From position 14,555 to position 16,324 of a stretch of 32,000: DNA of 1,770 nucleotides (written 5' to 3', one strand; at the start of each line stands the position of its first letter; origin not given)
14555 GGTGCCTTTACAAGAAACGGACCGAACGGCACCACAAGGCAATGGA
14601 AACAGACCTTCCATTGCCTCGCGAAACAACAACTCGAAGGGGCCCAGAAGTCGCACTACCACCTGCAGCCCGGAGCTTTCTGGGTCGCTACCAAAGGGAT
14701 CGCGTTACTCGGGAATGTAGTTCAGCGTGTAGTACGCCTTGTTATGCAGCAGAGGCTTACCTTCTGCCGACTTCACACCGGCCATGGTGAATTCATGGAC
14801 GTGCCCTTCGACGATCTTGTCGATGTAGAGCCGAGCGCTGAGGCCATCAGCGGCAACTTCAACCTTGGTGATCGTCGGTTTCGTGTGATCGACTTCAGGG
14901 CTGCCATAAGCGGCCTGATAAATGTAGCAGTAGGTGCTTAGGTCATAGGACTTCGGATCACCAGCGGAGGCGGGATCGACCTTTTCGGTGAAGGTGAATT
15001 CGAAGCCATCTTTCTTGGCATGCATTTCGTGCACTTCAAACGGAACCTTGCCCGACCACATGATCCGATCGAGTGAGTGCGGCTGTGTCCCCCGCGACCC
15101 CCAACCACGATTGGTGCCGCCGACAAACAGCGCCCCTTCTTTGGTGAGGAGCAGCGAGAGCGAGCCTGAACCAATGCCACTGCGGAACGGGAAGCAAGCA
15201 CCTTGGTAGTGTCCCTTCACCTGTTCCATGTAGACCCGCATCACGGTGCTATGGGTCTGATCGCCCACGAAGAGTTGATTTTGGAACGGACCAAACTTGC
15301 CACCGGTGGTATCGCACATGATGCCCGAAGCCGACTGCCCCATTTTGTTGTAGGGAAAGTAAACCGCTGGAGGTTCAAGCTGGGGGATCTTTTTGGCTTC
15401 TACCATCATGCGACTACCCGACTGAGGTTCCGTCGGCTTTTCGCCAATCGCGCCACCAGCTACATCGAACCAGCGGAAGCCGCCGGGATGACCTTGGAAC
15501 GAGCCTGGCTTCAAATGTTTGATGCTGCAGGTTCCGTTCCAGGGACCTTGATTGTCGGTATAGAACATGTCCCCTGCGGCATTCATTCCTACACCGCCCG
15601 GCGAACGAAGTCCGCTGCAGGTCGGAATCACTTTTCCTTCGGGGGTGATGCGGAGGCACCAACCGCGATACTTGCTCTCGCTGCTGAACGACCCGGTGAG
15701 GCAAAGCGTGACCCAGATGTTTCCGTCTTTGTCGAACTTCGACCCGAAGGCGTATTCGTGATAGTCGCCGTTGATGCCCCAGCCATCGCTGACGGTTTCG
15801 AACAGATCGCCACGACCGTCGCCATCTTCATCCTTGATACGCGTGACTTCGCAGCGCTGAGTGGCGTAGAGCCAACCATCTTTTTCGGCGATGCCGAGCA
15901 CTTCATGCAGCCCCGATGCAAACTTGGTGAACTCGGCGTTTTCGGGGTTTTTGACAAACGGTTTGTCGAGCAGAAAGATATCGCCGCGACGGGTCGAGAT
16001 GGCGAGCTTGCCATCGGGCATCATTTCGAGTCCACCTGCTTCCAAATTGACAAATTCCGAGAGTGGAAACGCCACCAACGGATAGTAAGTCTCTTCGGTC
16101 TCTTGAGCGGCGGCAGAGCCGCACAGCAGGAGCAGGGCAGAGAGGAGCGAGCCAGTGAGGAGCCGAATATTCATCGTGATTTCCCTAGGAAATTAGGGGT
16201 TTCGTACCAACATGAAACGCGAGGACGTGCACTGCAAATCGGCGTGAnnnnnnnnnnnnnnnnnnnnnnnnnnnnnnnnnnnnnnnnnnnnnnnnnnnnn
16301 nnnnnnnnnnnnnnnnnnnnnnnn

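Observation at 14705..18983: Penta-heme cytochrome c with an embedded PA14 carbohydrate-binding-type domain, paired with a dehydrogenase-like beta-propeller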

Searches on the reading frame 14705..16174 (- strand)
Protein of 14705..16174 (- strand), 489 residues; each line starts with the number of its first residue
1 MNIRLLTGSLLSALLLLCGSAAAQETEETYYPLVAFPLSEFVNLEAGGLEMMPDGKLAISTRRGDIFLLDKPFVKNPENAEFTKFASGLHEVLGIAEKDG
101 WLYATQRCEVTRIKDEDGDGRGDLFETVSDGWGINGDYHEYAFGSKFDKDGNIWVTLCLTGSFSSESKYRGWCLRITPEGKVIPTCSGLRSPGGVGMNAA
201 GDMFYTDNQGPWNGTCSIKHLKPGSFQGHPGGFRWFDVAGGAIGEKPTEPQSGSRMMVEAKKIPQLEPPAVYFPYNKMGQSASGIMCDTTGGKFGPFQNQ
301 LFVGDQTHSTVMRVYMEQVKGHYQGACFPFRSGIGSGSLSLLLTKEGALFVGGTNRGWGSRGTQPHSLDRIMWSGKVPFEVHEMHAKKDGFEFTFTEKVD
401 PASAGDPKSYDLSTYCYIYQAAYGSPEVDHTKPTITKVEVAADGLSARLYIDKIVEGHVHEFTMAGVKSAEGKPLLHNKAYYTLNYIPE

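Call 3: search_protein_families(library=pfam, proteins=[window:14705-16174:-], max_evalue=1)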
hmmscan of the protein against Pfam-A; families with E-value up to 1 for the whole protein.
window:14705-16174:- (489 aa): 4 families
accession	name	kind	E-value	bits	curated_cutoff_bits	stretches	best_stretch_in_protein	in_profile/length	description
PF23500.1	DUF7133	-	2.1e-08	34.3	27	1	82-317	76-303/385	Domain of unknown function (DUF7133)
PF07995.17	GSDH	-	0.0013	18.5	25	1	48-318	6-290/332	Glucose / Sorbosone dehydrogenase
PF08450.18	SGL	-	0.021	14.9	26.3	1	146-206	92-150/246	SMP-30/Gluconolactonase/LRE-like region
PF02033.23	RBFA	-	0.31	11.8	34.7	1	425-472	23-69/105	Ribosome-binding factor A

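Call 4: search_protein_families(library=ncbifam, proteins=[window:14705-16174:-], max_evalue=1)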
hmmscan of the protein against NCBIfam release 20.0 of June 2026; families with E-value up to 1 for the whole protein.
window:14705-16174:- (489 aa): 3 families
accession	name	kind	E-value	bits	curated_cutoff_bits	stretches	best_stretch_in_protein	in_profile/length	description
TIGR02604.1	Piru_Ver_Nterm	subfamily_domain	8.8e-10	38.5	122.2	1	85-324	67-307/367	PVC-type heme-binding CxxCH protein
NF033206.1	ScyE_fam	subfamily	0.00015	21.4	80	1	144-209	257-321/333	ScyD/ScyE family protein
TIGR00082.1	rbfA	equivalog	0.1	13.1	51.15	1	433-472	34-73/115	30S ribosome-binding factor RbfA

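Call 8: search_solved_structures(query=window:14705-16174:-, max_evalue=1, show_alignments=2)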
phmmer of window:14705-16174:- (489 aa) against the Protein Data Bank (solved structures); distinct sequences matched with E-value up to 1: 27.
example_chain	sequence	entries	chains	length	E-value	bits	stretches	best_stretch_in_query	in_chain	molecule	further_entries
6f0t_A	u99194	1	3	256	1.6e-05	27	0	183-208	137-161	Pizza6-SFW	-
3wwa_A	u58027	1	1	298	1.8e-05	26.9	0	183-208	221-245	Pizza7H protein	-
6qsd_A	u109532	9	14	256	2.6e-05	26.3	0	183-208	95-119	Pizza6S | Pizza6-S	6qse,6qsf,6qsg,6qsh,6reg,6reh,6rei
3ww9_A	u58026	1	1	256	4.4e-05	25.5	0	183-208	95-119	pizza6 protein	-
6rej_A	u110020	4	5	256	4.6e-05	25.5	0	183-208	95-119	Pizza6-SH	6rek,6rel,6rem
6f0s_A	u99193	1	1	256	6e-05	25.1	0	183-208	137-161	Pizza6-SYW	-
7zqg_A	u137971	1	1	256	6.3e-05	25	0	183-208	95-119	Pizza6-KSH-TSH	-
6ren_A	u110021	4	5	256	8e-05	24.7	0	183-208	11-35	3fPizza6-SH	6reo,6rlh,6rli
7zcj_A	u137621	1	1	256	9.6e-05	24.4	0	183-208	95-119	Pizza6-TNH-TSH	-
7zpz_A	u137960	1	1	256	0.00015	23.8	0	183-208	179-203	Pizza6-TSR-TSH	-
6f0q_A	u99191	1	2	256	0.00015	23.8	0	183-208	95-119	Pizza6-AYW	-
7zpw_A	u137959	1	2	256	0.00015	23.8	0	183-208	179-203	Pizza6-TSK-TSH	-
7zq2_A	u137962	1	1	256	0.00017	23.6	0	183-208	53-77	Pizza6-RSH-TSH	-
6i3b_A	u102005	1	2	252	0.00021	23.3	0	183-208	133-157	cPizza6-AYW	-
6i3a_A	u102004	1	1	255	0.00022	23.3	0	183-208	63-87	v22Pizza6-AYW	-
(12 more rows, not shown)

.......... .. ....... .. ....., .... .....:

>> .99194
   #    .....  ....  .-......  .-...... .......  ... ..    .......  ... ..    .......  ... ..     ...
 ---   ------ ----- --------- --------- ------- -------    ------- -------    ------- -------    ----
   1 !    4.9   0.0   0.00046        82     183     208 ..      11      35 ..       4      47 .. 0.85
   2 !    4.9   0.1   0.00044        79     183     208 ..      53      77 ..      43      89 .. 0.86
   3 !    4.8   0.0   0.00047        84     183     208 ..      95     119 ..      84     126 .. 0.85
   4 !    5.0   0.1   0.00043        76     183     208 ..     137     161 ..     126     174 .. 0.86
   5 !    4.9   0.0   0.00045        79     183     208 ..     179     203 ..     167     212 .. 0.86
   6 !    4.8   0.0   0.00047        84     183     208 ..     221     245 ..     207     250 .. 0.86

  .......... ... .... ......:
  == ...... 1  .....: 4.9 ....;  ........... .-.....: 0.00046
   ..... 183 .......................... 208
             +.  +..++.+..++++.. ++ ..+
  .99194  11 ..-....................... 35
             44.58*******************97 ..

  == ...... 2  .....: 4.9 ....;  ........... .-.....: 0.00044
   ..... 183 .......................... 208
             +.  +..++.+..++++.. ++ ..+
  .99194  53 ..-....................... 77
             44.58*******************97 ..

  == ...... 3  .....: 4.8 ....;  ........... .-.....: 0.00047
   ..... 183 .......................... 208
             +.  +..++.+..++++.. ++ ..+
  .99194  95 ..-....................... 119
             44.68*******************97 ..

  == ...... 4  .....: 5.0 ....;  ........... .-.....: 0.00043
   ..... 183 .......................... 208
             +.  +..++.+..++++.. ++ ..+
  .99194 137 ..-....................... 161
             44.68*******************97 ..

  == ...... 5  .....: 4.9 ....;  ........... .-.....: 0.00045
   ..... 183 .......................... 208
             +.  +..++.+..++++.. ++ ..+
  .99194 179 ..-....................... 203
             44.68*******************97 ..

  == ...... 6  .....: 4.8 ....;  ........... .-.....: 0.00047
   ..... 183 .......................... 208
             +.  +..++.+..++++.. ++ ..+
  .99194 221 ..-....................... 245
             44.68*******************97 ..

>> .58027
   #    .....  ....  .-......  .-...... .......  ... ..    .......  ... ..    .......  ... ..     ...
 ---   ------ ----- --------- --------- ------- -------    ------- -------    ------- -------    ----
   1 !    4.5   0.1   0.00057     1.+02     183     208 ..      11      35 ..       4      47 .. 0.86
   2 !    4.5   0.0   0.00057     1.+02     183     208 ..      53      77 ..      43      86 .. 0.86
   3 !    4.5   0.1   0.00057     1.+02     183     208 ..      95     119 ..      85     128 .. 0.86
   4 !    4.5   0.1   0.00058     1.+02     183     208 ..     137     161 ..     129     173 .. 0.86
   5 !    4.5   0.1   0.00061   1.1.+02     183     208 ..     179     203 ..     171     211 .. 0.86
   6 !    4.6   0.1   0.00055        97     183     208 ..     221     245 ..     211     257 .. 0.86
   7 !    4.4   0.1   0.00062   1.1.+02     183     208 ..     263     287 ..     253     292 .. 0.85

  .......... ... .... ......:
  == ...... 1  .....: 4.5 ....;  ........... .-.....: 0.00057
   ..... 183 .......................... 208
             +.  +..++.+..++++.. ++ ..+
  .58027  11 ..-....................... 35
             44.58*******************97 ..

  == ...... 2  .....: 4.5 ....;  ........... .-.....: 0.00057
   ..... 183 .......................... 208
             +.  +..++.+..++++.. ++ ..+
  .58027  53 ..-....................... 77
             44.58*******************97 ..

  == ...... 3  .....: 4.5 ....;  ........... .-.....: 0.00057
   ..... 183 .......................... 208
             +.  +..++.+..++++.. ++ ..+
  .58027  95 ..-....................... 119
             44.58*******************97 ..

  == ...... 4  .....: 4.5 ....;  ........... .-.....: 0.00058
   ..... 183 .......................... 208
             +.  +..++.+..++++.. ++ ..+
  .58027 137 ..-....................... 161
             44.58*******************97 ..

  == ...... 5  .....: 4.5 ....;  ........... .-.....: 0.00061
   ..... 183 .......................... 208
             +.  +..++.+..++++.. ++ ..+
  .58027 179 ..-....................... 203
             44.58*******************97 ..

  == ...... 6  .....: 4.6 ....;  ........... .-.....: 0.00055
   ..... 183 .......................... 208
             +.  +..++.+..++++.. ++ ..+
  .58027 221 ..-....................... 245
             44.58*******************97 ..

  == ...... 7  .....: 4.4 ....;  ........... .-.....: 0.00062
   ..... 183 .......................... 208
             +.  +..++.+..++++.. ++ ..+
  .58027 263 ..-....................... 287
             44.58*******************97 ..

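Call 18: find_homologous_proteins(query=window:14705-16174:-, max_evalue=0.00001)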
Query window:14705-16174:- (489 aa): 7882 proteins with E <= 0.00001 among 8000 candidates; the best 120 are listed.
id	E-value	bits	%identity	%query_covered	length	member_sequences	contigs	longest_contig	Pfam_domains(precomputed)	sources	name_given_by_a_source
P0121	0.0e+0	1153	100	100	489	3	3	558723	PF23500.2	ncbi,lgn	-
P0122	2.2e-265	899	77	100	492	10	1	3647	PF23500.2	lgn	-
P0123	8.0e-265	897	76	100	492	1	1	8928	PF23500.2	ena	-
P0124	1.3e-261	887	75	98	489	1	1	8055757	PF23500.2,PF07995.18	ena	-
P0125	4.9e-259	878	74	99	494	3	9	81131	PF23500.2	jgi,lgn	jgi:glucose/arabinose dehydrogenase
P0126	1.7e-258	877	73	99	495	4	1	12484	PF23500.2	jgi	jgi:glucose/arabinose dehydrogenase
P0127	3.9e-258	875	74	100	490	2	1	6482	PF23500.2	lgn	-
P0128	1.4e-257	873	74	99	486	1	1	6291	PF23500.2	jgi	jgi:glucose/arabinose dehydrogenase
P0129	1.4e-256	870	75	99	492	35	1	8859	-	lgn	-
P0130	6.5e-256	868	73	100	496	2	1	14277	PF23500.2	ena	-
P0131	3.4e-255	866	75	96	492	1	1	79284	PF23500.2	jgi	jgi:glucose/arabinose dehydrogenase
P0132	1.9e-254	863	74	96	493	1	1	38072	PF23500.2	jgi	jgi:glucose/arabinose dehydrogenase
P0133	3.1e-254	862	75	95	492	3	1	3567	PF23500.2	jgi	jgi:glucose/arabinose dehydrogenase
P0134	4.2e-254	862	74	98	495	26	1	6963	PF23500.2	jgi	jgi:glucose/arabinose dehydrogenase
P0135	6.6e-254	861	77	95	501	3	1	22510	PF23500.2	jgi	jgi:glucose/arabinose dehydrogenase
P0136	7.4e-254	861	74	99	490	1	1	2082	PF23500.2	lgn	-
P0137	2.6e-253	859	74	95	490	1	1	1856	PF23500.2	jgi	jgi:glucose/arabinose dehydrogenase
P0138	4.0e-253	859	76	95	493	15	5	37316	PF23500.2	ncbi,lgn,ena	-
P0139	1.1e-252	857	74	98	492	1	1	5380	PF23500.2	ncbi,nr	ncbi:MAG TPA: hypothetical protein VFV87_08010 [Pirellulaceae bacterium]|nr:hypothetical protein [Pi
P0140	1.6e-252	857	74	97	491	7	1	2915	PF23500.2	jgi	jgi:glucose/arabinose dehydrogenase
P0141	1.8e-252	857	75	99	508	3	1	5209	PF23500.2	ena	-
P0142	2.1e-252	856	73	99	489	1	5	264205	PF23500.2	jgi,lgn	jgi:glucose/arabinose dehydrogenase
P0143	6.7e-252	855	74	97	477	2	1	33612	PF23500.2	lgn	-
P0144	1.1e-251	854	73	100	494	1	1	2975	PF23500.2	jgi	jgi:glucose/arabinose dehydrogenase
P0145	1.3e-251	854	74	98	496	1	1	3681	PF23500.2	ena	-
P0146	3.7e-251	852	72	100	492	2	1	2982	PF23500.2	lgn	-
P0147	4.0e-251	852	72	98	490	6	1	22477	PF23500.2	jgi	-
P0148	3.0e-250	849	73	99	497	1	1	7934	PF23500.2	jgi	jgi:glucose/arabinose dehydrogenase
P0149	4.7e-250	849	74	95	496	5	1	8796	PF23500.2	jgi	jgi:glucose/arabinose dehydrogenase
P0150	5.8e-250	848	72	100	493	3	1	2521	PF23500.2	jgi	jgi:glucose/arabinose dehydrogenase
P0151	1.9e-249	847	72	100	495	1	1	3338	PF23500.2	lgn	-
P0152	3.1e-249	846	73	98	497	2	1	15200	PF23500.2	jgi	jgi:glucose/arabinose dehydrogenase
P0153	3.6e-249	846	71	99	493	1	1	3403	PF23500.2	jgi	jgi:glucose/arabinose dehydrogenase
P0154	4.6e-249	845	74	96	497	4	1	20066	PF23500.2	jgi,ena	-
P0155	7.7e-249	845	74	98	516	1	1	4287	PF23500.2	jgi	jgi:glucose/arabinose dehydrogenase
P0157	1.9e-248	843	73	96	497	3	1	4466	PF23500.2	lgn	-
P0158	5.7e-248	842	74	95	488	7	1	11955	PF23500.2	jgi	jgi:glucose/arabinose dehydrogenase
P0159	6.2e-248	842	71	100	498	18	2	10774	PF23500.2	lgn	-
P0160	8.0e-248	841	73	96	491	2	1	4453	PF23500.2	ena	-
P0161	1.1e-247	841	73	98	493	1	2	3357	PF23500.2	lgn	-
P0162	1.2e-247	841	73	98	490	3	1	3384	PF23500.2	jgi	jgi:glucose/arabinose dehydrogenase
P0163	1.3e-247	841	73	97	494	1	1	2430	PF23500.2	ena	-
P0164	1.9e-247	840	72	97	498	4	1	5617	PF23500.2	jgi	-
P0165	2.8e-247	840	75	95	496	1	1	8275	PF23500.2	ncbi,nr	ncbi:MAG TPA: hypothetical protein VL096_08585 [Pirellulaceae bacterium]|nr:hypothetical protein [Pi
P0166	3.0e-247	839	72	100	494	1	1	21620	PF23500.2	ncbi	-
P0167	3.1e-247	839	73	96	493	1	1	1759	PF23500.2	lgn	-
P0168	1.4e-246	837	74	95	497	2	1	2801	PF23500.2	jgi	-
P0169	2.7e-246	836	73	98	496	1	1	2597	PF23500.2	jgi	jgi:glucose/arabinose dehydrogenase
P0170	5.1e-246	835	70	99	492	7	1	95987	PF23500.2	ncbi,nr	ncbi:MAG: hypothetical protein H6821_05020 [Planctomycetaceae bacterium]|nr:hypothetical protein [Pl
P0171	5.2e-246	835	72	98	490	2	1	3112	PF23500.2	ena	-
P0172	8.5e-246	835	71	100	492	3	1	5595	PF23500.2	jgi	jgi:glucose/arabinose dehydrogenase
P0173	6.9e-245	832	71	100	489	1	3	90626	PF23500.2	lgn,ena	-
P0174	8.0e-245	831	71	99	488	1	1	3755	PF23500.2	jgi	jgi:glucose/arabinose dehydrogenase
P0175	8.3e-245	831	71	98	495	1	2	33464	PF23500.2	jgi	jgi:glucose/arabinose dehydrogenase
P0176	2.4e-244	830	72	96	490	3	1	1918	PF23500.2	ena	-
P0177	2.8e-244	830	72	100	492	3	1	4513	PF23500.2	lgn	-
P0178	4.8e-244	829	71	95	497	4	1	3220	PF23500.2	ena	-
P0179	5.5e-244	829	72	96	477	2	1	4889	PF23500.2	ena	-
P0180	2.1e-243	827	73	95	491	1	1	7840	PF23500.2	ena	-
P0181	2.9e-243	826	71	98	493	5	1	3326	PF23500.2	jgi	jgi:glucose/arabinose dehydrogenase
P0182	4.4e-243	826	69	99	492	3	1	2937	PF23500.2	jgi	jgi:glucose/arabinose dehydrogenase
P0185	7.4e-243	825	71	96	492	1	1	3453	PF23500.2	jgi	jgi:glucose/arabinose dehydrogenase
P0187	1.5e-242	824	69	98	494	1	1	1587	PF23500.2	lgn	-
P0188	2.6e-242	823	71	100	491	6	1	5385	PF23500.2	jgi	jgi:glucose/arabinose dehydrogenase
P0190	6.3e-242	822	68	100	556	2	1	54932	PF23500.2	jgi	jgi:glucose/arabinose dehydrogenase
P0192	1.9e-241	820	69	99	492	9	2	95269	PF23500.2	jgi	jgi:glucose/arabinose dehydrogenase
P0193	3.2e-241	820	69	99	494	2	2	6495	PF23500.2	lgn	-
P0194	6.2e-241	819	69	98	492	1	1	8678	PF23500.2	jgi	jgi:glucose/arabinose dehydrogenase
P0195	6.6e-241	818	71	97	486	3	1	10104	PF23500.2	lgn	-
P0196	1.2e-240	818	72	95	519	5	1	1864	PF23500.2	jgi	jgi:glucose/arabinose dehydrogenase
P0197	1.2e-240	818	70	100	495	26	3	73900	PF23500.2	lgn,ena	-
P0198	1.4e-240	817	71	97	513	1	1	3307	PF23500.2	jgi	jgi:glucose/arabinose dehydrogenase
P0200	3.1e-240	816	69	98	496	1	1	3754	PF23500.2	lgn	-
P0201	3.5e-240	816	71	100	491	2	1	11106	PF23500.2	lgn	-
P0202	3.7e-240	816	71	97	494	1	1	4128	PF23500.2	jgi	jgi:glucose/arabinose dehydrogenase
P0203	6.6e-240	815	73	92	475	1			PF23500.2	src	-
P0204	1.2e-239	814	71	98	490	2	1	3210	PF23500.2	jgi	jgi:glucose/arabinose dehydrogenase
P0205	1.4e-239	814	71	96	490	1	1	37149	PF23500.2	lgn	-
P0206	1.6e-239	814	71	94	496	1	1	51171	PF23500.2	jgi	jgi:glucose/arabinose dehydrogenase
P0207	1.8e-239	814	72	96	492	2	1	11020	PF23500.2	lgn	-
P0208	2.0e-239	814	70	98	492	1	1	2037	PF23500.2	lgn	-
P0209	3.6e-239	813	71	98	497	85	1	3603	PF23500.2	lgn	-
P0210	4.5e-239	812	71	95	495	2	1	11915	PF23500.2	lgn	-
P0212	1.3e-238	811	70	96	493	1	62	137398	PF23500.2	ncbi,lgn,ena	-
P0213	2.1e-238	810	69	99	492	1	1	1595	PF23500.2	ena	-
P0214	3.0e-238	810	68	100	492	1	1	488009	PF23500.2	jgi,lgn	jgi:hypothetical protein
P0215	6.1e-238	809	71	95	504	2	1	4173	PF23500.2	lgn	-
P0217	7.0e-238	808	68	98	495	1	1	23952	PF23500.2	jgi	-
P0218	1.1e-237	808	69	98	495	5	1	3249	PF23500.2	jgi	-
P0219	1.1e-237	808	71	95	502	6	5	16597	PF23500.2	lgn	-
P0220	1.1e-237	808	70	95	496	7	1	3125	PF23500.2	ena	-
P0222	4.1e-237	806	75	90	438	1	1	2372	PF23500.2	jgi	jgi:glucose/arabinose dehydrogenase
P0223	4.6e-237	806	69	98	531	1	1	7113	PF23500.2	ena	-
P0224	5.6e-237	806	70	96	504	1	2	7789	PF23500.2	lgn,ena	-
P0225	8.7e-237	805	67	99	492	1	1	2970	PF23500.2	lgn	-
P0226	1.1e-236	805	68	99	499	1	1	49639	PF23500.2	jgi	jgi:glucose/arabinose dehydrogenase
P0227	1.3e-236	804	67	98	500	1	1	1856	PF23500.2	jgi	jgi:glucose/arabinose dehydrogenase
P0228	1.3e-236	804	71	95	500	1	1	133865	PF23500.2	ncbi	-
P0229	3.6e-236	803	67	100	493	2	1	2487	PF23500.2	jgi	jgi:glucose/arabinose dehydrogenase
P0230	4.1e-236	803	74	89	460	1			PF23500.2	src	-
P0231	4.3e-236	803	69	98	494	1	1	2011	PF23500.2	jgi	jgi:glucose/arabinose dehydrogenase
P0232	4.3e-236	803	67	98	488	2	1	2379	PF23500.2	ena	-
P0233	6.2e-236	802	68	97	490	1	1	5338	PF23500.2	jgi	jgi:glucose/arabinose dehydrogenase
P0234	8.2e-236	802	69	97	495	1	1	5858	PF23500.2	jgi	jgi:glucose/arabinose dehydrogenase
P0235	9.6e-236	801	69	99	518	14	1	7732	PF23500.2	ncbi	-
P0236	1.0e-235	801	67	98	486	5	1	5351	PF23500.2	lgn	-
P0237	1.0e-235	801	67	100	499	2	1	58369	PF23500.2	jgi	jgi:glucose/arabinose dehydrogenase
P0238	1.1e-235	801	67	100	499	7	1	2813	PF23500.2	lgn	-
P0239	1.5e-235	801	69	97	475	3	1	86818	PF23500.2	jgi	jgi:glucose/arabinose dehydrogenase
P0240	2.2e-235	800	68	97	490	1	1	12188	PF23500.2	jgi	jgi:glucose/arabinose dehydrogenase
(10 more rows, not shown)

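Call 25: search_solved_structures(query=A2, max_evalue=10, show_alignments=3)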
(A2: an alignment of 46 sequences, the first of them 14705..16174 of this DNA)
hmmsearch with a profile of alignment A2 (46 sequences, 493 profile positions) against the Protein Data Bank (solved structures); distinct sequences matched with E-value up to 10: 3.
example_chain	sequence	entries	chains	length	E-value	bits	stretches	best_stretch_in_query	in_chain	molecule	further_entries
3kxw_A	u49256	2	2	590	0.24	12.9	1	39-133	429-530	Saframycin Mx1 synthetase B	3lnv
3wwb_A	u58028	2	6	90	0.61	11.6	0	185-212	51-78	Pizza2-SR protein | pizza2sr-pb protein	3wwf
3ww7_A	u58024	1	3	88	0.83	11.2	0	185-212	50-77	Pizza2 protein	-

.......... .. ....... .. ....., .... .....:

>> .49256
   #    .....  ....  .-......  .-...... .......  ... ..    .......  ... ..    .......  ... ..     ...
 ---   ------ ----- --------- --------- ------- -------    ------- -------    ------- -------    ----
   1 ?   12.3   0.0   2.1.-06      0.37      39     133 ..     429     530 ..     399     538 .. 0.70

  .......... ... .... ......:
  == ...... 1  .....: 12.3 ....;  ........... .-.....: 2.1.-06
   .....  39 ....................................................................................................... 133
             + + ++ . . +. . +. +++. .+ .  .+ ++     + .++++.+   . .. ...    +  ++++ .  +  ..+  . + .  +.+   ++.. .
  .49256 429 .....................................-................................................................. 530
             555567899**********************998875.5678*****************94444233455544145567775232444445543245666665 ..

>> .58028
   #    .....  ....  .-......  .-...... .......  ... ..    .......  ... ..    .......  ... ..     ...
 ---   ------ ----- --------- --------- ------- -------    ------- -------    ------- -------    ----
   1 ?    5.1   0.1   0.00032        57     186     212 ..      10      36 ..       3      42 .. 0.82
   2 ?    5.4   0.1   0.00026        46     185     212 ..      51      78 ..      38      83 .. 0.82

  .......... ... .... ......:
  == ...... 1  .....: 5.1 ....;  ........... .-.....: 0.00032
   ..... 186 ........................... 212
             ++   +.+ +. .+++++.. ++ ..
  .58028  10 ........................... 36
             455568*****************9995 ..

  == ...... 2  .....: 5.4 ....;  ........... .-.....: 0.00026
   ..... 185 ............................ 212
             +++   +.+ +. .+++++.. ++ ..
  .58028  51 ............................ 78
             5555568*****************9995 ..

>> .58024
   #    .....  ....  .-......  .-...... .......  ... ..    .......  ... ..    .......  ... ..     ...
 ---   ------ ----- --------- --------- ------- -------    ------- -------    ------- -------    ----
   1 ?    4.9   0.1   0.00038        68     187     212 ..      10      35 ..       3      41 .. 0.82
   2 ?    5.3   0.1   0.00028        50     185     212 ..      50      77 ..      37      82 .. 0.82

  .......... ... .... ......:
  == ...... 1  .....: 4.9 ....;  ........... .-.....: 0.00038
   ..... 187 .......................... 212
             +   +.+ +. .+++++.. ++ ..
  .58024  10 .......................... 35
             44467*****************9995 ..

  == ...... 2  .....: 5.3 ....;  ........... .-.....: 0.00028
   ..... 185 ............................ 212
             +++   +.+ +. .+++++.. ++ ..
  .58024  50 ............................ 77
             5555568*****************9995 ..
